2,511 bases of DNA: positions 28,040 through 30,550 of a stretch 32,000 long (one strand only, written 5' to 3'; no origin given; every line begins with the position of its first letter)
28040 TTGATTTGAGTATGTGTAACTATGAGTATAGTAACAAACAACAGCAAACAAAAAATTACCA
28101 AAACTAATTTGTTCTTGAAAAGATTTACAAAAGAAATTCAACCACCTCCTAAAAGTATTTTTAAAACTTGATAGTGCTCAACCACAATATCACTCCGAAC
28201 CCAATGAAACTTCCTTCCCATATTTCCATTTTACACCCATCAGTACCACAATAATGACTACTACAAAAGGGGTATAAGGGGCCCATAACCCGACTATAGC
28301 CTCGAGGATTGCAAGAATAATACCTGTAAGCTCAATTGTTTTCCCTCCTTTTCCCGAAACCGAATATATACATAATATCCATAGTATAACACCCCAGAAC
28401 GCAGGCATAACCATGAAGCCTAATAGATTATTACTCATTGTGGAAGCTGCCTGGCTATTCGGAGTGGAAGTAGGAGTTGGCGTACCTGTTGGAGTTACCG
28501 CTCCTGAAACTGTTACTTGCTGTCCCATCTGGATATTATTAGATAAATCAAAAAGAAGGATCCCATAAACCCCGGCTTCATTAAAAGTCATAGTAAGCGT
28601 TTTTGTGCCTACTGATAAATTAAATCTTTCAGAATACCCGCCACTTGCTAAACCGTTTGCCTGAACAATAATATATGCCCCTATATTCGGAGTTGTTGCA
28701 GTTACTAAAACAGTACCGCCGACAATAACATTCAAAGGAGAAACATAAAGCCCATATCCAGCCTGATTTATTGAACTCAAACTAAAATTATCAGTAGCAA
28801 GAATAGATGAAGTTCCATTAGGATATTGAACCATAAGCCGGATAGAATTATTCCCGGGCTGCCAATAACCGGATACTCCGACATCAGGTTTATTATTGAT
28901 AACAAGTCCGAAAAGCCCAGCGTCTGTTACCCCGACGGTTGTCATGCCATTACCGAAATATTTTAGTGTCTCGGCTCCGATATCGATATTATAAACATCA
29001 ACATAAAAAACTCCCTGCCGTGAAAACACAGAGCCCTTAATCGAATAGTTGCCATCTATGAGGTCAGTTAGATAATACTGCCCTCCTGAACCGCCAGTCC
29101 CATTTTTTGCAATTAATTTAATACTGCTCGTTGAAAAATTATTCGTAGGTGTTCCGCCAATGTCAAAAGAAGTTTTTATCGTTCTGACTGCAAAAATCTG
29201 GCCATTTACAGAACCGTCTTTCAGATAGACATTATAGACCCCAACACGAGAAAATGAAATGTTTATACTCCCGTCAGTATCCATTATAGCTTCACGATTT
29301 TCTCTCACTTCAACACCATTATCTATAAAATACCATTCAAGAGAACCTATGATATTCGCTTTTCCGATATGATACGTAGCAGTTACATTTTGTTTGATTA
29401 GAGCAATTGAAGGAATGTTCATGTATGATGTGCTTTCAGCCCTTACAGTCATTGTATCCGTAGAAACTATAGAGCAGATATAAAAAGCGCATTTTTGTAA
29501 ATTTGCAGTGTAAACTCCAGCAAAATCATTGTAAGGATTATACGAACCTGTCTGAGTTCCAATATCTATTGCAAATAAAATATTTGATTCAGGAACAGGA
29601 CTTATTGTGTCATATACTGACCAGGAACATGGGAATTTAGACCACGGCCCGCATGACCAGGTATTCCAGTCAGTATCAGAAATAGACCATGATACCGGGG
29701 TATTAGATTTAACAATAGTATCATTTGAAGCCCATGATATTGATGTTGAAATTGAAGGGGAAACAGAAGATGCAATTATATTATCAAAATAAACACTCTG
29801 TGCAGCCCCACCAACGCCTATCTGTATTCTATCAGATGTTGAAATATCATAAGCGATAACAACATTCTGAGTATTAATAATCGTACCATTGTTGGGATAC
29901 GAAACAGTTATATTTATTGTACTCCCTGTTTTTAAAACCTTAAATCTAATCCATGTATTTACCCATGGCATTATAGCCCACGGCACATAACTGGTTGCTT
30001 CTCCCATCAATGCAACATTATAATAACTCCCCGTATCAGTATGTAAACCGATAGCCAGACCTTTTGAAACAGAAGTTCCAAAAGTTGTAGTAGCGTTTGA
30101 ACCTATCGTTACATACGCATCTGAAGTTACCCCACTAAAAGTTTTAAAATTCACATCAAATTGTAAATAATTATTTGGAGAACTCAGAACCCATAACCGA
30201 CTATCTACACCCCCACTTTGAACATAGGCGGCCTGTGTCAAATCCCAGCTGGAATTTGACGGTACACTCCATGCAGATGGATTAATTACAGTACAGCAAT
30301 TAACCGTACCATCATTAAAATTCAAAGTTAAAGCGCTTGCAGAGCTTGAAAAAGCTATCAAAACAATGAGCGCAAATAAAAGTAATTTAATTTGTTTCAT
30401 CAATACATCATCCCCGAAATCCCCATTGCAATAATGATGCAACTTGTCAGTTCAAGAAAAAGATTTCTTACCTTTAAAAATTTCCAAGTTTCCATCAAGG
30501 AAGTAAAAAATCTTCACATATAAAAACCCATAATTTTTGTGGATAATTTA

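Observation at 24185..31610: tRNA-Arg-adjacent ~7.4 kb AT-rich element with virus-like content but no recognisable replication or packaging gene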

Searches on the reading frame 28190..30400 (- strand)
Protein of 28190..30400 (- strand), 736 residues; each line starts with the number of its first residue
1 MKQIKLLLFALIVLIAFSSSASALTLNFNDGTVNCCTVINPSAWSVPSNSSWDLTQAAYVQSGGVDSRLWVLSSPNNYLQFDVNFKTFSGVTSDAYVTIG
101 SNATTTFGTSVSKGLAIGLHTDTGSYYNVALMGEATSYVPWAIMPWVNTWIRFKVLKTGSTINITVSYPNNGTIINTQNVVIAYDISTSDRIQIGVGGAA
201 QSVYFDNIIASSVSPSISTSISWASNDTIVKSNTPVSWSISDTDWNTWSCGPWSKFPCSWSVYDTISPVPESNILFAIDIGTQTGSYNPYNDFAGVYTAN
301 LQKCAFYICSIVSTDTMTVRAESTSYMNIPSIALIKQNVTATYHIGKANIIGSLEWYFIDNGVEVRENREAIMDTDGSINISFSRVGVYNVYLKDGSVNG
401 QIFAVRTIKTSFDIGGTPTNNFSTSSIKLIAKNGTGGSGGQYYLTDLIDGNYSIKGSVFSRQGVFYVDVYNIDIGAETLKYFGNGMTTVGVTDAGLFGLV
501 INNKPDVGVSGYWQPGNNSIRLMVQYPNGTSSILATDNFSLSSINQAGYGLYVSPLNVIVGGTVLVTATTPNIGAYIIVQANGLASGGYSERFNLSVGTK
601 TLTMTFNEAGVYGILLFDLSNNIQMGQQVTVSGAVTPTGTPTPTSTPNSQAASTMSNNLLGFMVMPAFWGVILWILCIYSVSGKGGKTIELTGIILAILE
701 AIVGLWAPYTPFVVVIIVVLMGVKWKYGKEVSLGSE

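Call 10: search_protein_families(library=pfam, proteins=[window:28190-30400:-], max_evalue=1)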
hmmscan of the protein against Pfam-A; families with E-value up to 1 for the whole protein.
window:28190-30400:- (736 aa): 0 families

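Call 15: find_homologous_proteins(query=window:28190-30400:-)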
Query window:28190-30400:-: 8000 candidates shared short words with the query, none scored E <= 0.001.

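Call 19: search_protein_families(library=phrogs, proteins=[window:28190-30400:-], max_evalue=1)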
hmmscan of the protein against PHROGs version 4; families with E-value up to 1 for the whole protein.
window:28190-30400:- (736 aa): 1 family
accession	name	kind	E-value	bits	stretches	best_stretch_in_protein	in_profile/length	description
phrog_10074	-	unknown function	0.15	13.1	1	357-391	7-41/49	-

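Call 26: predict_structure(protein=window:28190-30400:-)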
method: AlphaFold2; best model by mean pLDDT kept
length: 736 residues; sequences in the alignment: 1
mean_pLDDT: 35.3   pTM: 0.27
mean pLDDT of the five models: 35.3, 29.8, 28.5, 26.4, 24.9
residues with pLDDT >= 90: 0; 70-90: 0; 50-70: 53; < 50: 683
segments of 3 or more residues with pLDDT < 50: 1-7, 13-591, 599-604, 606-667, 681-684, 722-736
pLDDT, mean of each block of 10 residues (from residue 1): 48 44 26 28 35 36 37 34 35 30 27 33 31 26 30 36 39 36 37 38 35 33 33 30 27 24 28 30 28 29 29 33 32 33 33 32 34 34 37 36 31 25 28 29 31 34 30 33 27 28 34 35 37 34 31 29 34 39 42 50 47 41 43 42 34 39 50 55 50 53 51 52 45 37
secondary structure, 60 per line:
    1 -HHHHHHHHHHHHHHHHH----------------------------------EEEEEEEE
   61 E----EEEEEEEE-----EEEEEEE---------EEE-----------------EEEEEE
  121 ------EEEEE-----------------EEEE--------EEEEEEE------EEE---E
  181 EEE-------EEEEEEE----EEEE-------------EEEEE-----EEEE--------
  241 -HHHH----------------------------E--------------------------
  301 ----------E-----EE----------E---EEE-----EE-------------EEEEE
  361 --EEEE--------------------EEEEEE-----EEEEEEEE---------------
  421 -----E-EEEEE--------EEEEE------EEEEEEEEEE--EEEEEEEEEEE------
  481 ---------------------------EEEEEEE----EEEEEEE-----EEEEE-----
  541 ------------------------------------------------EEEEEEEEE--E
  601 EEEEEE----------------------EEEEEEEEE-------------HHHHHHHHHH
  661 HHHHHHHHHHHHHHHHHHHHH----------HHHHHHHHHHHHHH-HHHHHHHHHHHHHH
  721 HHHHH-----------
elements in order (helices of 4 or more, strands of 3 or more residues): H2-18 E53-61 E66-73 E79-85 E95-97 E115-120 E127-131 E149-152 E161-167 E174-176 E180-183 E191-197 E202-205 E219-223 E229-232 H242-245 E333-335 E356-360 E363-366 E387-392 E398-405 E428-432 E441-445 E452-461 E464-474 E508-514 E519-525 E531-535 E589-597 E600-606 E629-637 H651-681 H692-705 H707-725

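Call 27: search_protein_representatives(protein=window:28190-30400:-)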
Query: 736 residues. Proteins with E-value up to 0.001 (for the whole library): 53; up to 1e-10: 30; up to 1e-30: 6. The best 53 are listed.
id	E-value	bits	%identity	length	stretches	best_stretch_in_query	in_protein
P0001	2.2e-90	320.3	38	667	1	116-681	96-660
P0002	7.0e-60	219.5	33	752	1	2-715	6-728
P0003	5.4e-55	203.3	33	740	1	44-660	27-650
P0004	4.4e-50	187.1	31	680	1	6-675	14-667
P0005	2.1e-49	184.9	31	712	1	62-736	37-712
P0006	8.1e-39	149.9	35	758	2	380-731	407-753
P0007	1.3e-25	106.2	29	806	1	120-731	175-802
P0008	8.7e-24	100.2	34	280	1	466-733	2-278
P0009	2.2e-20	89.0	28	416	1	340-716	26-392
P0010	6.2e-20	87.4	30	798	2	212-726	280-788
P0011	4.9e-19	84.5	27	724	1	7-717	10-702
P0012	2.3e-18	82.3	28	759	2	210-724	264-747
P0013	6.3e-18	80.8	28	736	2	275-683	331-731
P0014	4.1e-16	74.8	29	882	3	442-732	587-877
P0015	4.2e-16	74.8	29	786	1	265-723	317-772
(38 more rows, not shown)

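Call 29: find_homologous_proteins(query=A1)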
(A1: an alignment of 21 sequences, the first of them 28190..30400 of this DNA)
Query A1 (21 sequences): 8000 candidates shared short words with the query, none scored E <= 0.001.

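Call 31: find_encoding_contigs(protein=P0001, flank=10000, max_places=4)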
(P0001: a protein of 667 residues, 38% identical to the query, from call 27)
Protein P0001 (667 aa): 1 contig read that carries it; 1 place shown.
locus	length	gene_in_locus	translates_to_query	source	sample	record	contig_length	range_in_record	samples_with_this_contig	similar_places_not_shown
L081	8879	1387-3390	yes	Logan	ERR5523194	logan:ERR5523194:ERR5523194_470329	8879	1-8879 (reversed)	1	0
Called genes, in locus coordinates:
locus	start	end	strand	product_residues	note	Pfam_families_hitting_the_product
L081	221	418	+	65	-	PF25665:His1_capsid (weak)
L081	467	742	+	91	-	-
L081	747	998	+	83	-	-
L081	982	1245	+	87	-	-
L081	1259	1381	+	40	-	-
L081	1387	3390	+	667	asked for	-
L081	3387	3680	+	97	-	-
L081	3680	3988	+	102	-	-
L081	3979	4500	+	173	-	-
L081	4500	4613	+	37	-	-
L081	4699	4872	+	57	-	-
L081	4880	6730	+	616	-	-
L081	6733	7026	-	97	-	PF18902:DUF5658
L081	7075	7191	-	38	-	-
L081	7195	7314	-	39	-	-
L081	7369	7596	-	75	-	-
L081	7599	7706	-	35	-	-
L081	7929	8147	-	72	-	-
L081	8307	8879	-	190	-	?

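Call 32: find_related_loci(query=window:28190-30400:-, collection=viral_contigs, flank=10000)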
Query window:28190-30400:- (736 aa) in viral_contigs; peptide patterns used: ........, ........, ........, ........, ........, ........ (x = any residue, [..] = any of these).
1 stretches matched a pattern, but none encodes a relative of the query by tblastn (E <= 1e-3).

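Call 33: find_encoding_contigs(protein=P0002, flank=10000, max_places=4)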
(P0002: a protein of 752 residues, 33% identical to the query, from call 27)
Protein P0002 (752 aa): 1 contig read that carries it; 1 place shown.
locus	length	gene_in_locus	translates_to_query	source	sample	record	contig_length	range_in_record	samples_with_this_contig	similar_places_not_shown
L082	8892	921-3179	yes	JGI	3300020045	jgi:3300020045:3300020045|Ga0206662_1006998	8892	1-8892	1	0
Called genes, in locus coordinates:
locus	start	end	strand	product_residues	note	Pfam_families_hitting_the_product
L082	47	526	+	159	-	-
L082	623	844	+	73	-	-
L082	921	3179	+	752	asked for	-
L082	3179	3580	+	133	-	-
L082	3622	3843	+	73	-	-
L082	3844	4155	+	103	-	-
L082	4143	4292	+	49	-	-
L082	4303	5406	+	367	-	-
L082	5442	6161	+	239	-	-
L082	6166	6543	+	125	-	-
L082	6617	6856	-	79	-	-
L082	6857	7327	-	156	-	PF00239:Resolvase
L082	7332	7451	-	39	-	-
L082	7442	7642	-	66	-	-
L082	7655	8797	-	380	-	PF08706:D5_N (weak), PF19263:DUF5906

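Call 34: find_encoding_contigs(protein=P0003, flank=10000, max_places=4)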
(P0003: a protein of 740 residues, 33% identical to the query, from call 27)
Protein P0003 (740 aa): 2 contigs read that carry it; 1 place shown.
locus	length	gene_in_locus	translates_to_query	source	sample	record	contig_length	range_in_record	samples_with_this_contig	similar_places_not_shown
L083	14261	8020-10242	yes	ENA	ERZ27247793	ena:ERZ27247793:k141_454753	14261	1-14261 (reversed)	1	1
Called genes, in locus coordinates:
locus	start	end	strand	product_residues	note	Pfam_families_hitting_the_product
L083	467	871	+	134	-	-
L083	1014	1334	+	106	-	-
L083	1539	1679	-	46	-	-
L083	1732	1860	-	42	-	-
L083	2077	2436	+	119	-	-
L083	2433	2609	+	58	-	-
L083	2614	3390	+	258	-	-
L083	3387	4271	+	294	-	-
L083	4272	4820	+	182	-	-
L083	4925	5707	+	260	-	-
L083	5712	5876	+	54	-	-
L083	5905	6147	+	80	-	-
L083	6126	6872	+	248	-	PF09250:Prim-Pol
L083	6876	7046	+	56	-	-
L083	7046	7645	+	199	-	-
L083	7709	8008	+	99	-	-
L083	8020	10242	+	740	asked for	-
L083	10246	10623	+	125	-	-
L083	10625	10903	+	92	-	-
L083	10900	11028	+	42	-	-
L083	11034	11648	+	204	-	-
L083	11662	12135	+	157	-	-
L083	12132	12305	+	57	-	-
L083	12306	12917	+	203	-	-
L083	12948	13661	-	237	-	PF01555:N6_N4_Mtase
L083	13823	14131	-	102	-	-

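Call 35: find_encoding_contigs(protein=P0004, flank=10000, max_places=4)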
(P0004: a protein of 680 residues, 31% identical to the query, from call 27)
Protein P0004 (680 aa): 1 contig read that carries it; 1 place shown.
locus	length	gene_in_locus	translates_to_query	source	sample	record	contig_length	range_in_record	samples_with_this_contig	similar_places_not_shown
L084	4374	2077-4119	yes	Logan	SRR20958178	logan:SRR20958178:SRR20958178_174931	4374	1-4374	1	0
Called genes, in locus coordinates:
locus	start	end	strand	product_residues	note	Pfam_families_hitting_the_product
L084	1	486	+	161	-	?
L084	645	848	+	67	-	-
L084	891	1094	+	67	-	-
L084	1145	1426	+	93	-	-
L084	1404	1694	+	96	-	-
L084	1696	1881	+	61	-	-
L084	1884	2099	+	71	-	-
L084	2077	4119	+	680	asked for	-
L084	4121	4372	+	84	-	?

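Call 37: search_protein_families(library=pfam, proteins=[L081:221-418:+, L081:467-742:+, L081:747-998:+, L081:982-1245:+, L082:623-844:+, L083:7709-8008:+, L084:1884-2099:+, L084:1696-1881:+], max_evalue=10)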
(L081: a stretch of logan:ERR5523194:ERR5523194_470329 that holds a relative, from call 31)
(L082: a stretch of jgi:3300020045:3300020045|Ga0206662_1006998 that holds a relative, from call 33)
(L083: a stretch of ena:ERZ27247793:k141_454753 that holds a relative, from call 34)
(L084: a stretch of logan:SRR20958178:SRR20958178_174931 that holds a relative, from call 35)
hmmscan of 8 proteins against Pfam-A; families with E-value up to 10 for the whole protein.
L081:221-418:+ (65 aa): 3 families
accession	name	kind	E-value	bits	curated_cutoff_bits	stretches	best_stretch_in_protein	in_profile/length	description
PF25665.1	His1_capsid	-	3.7e-10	40.1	27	1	3-64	11-72/73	His1 virus capsid protein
PF24284.1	DUF7472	-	0.35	11.5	27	1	14-62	14-62/65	Family of unknown function (DUF7472)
PF18203.6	IPTL-CTERM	-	1.6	9.1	20.8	1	40-54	9-23/28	IPTL-CTERM motif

L081:467-742:+ (91 aa): 1 family
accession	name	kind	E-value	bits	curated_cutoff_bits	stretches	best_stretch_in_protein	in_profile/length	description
PF11003.13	DUF2842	-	8.1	7.3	25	1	27-61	12-46/61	Protein of unknown function (DUF2842)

L081:747-998:+ (83 aa): 2 families
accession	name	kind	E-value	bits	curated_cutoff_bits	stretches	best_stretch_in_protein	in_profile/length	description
PF07331.16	TctB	-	0.011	16.3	29.1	1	9-74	68-129/137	Tripartite tricarboxylate transporter TctB family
PF14387.11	DUF4418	-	0.032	15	27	1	7-68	58-110/117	Domain of unknown function (DUF4418)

L081:982-1245:+ (87 aa): 1 family
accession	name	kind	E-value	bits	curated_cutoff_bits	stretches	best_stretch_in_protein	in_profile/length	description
PF07219.19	HemY_N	-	0.031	14.8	31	1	15-59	3-47/107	HemY protein N-terminus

L082:623-844:+ (73 aa): 6 families
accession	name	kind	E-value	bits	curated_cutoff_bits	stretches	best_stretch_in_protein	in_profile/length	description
PF11021.13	DUF2613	-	0.0065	17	22.1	1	11-38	10-37/55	Protein of unknown function (DUF2613)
PF18895.5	T4SS_pilin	-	0.018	15.5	26.6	1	36-65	5-34/71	Type IV secretion system pilin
PF15012.11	DUF4519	-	0.026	15.1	27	1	41-60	28-47/56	Domain of unknown function (DUF4519)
PF02687.27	FtsX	-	0.073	13.6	25.5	1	10-62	54-106/120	FtsX-like permease C-terminal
PF11368.13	DUF3169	-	0.13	12.2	31.6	1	8-67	8-73/250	Protein of unknown function (DUF3169)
PF20990.2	DUF2207_C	-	3.1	7.9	33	1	14-59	145-185/247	Predicted membrane protein (DUF2207) C-terminal domain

L083:7709-8008:+ (99 aa): 1 family
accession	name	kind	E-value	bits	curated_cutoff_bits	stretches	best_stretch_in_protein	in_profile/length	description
PF02687.27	FtsX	-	0.026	15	25.5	1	9-94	37-106/120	FtsX-like permease C-terminal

L084:1884-2099:+ (71 aa): 2 families
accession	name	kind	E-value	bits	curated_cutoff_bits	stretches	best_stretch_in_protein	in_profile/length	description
PF14960.11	ATP_synth_reg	-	0.0029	17.5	25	1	56-71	10-25/50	ATP synthase regulation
PF21276.3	ZNF512_C2HC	-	0.13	12.5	27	1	32-43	12-23/38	Zinc finger protein 512, C2HC zinc finger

L084:1696-1881:+ (61 aa): 0 families

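Call 42: find_encoding_contigs(protein=P0005, flank=10000, max_places=4)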
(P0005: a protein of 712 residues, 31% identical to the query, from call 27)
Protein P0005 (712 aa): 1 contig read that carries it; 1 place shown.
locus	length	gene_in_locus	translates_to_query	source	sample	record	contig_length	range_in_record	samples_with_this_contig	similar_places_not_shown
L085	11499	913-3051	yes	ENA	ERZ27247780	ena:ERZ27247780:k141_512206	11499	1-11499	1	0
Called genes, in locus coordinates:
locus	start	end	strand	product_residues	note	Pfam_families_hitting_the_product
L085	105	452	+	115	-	-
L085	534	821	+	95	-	-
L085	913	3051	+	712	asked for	-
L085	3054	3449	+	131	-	-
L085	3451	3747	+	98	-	-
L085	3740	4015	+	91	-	-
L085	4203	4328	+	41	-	-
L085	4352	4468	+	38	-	-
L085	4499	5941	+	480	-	-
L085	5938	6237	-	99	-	PF18902:DUF5658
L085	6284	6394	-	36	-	-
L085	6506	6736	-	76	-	-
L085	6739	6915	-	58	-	-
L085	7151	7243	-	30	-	-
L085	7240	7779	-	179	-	PF00589:Phage_integrase, PF22823:MrpR_C_cat (weak)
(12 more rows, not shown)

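Call 43: find_encoding_contigs(protein=P0006, flank=10000, max_places=4)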
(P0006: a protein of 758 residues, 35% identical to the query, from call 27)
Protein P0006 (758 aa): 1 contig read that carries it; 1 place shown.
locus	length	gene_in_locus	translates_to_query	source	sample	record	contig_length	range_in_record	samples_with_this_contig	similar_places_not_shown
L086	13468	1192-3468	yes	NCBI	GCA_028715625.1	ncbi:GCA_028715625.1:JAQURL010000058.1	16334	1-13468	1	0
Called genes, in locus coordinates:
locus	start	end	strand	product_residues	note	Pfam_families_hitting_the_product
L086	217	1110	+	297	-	PF00589:Phage_integrase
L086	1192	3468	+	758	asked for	-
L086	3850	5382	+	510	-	-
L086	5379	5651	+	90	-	-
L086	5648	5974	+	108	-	-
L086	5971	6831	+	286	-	-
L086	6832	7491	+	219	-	-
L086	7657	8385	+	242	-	-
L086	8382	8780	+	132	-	-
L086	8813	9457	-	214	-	-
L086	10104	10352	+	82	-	-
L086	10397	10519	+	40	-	-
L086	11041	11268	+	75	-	-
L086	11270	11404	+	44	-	-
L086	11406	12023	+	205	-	-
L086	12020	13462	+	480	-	PF02195:ParB_N, PF17762:HTH_ParB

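Call 44: find_related_loci(query=A2, collection=viral_contigs, flank=10000)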
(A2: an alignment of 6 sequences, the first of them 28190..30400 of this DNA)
Query A2 (736 aa) in viral_contigs; peptide patterns used: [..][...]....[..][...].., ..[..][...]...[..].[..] (x = any residue, [..] = any of these).
48 stretches matched a pattern, but none encodes a relative of the query by tblastn (E <= 1e-3).

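Call 48: search_protein_families(library=pfam, proteins=[L086:3850-5382:+, L086:5971-6831:+, L086:6832-7491:+, L086:7657-8385:+, L086:8382-8780:+, L086:8813-9457:-, L086:11406-12023:+, L086:12020-13462:+, L086:10104-10352:+, L086:9405-9830:-], max_evalue=1)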
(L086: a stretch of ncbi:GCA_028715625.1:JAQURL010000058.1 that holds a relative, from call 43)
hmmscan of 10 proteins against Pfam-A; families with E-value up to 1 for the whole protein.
L086:3850-5382:+ (510 aa): 5 families
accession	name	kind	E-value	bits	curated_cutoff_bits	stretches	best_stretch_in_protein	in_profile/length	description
PF10102.14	DUF2341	-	9e-05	23.3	23.4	1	147-199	13-74/84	Domain of unknown function (DUF2341)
PF22598.2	CdsD_PD2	-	0.083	13.3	27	0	250-276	10-36/61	CdsD, periplasmic PD2 domain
PF22902.2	NOMO1-like_9th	-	0.1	12.8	27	1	398-452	4-58/75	BOS complex subunit NOMO1-like, beta sandwich domain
PF01557.24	FAA_hydrolase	-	0.18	11.9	23.9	1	326-405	107-184/214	Fumarylacetoacetate (FAA) hydrolase C-terminal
PF21284.3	C7_FIM2_N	-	0.26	11.4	27.1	1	96-105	4-13/24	Complement component C7, FIM2 N-terminal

L086:5971-6831:+ (286 aa): 2 families
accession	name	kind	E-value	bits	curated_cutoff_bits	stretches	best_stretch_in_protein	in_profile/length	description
PF06024.17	Orf78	-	0.32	11.7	29.4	0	228-256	54-83/101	Orf78 (ac78)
PF04932.20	Wzy_C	-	0.97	9.6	31.7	0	36-70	87-120/149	O-Antigen ligase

L086:6832-7491:+ (219 aa): 0 families

L086:7657-8385:+ (242 aa): 1 family
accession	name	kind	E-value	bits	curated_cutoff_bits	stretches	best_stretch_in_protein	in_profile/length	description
PF20486.3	DUF6725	-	0.13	12.9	27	1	120-158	36-74/83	Family of unknown function (DUF6725)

L086:8382-8780:+ (132 aa): 1 family
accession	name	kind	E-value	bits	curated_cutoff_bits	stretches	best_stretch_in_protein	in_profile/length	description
PF02687.27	FtsX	-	0.0049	17.4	25.5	1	35-125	22-119/120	FtsX-like permease C-terminal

L086:8813-9457:- (214 aa): 0 families

L086:11406-12023:+ (205 aa): 0 families

L086:12020-13462:+ (480 aa): 12 families
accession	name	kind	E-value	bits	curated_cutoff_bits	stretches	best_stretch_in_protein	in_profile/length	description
PF17762.8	HTH_ParB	-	8.9e-19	68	22.6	1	128-197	1-70/102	ParB HTH domain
PF02195.25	ParB_N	-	1.3e-14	54.5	26.3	1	32-126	4-95/95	ParB N-terminal domain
PF13412.12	HTH_24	-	0.00078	19.4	21.9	1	141-172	11-42/48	Winged helix-turn-helix DNA-binding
PF08535.16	KorB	-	0.0024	18.2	22.3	1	147-182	3-38/89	KorB domain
PF01381.28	HTH_3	-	0.0026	18.2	23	1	140-167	2-29/55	Helix-turn-helix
PF01047.28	MarR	-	0.0068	16.7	24.6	1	145-172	15-42/59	MarR family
PF12802.13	MarR_2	-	0.019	15.5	27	1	146-173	20-46/61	MarR family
PF13404.12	HTH_AsnC-type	-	0.034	14.4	27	1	144-172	14-42/42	AsnC-type helix-turn-helix domain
PF18629.7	DUF5629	-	0.047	14.7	26.6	1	328-400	24-98/98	Family of unknown function (DUF5629)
PF24034.1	DUF7343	-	0.13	12.6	27.6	1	144-177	15-48/62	Domain of unknown function (DUF7343)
PF00579.31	tRNA-synt_1b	-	0.13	12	21.1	1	147-245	189-286/292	tRNA synthetases class I (W and Y)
PF18024.7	HTH_50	-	0.16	12.1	27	1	153-170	29-46/50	Helix-turn-helix domain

L086:10104-10352:+ (82 aa): 0 families

L086:9405-9830:- (141 aa): 1 family
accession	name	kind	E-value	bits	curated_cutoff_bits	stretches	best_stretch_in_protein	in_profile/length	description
PF12756.13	zf-C2H2_2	-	0.044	14.5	26.9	1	13-82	12-85/100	C2H2 type zinc-finger (2 copies)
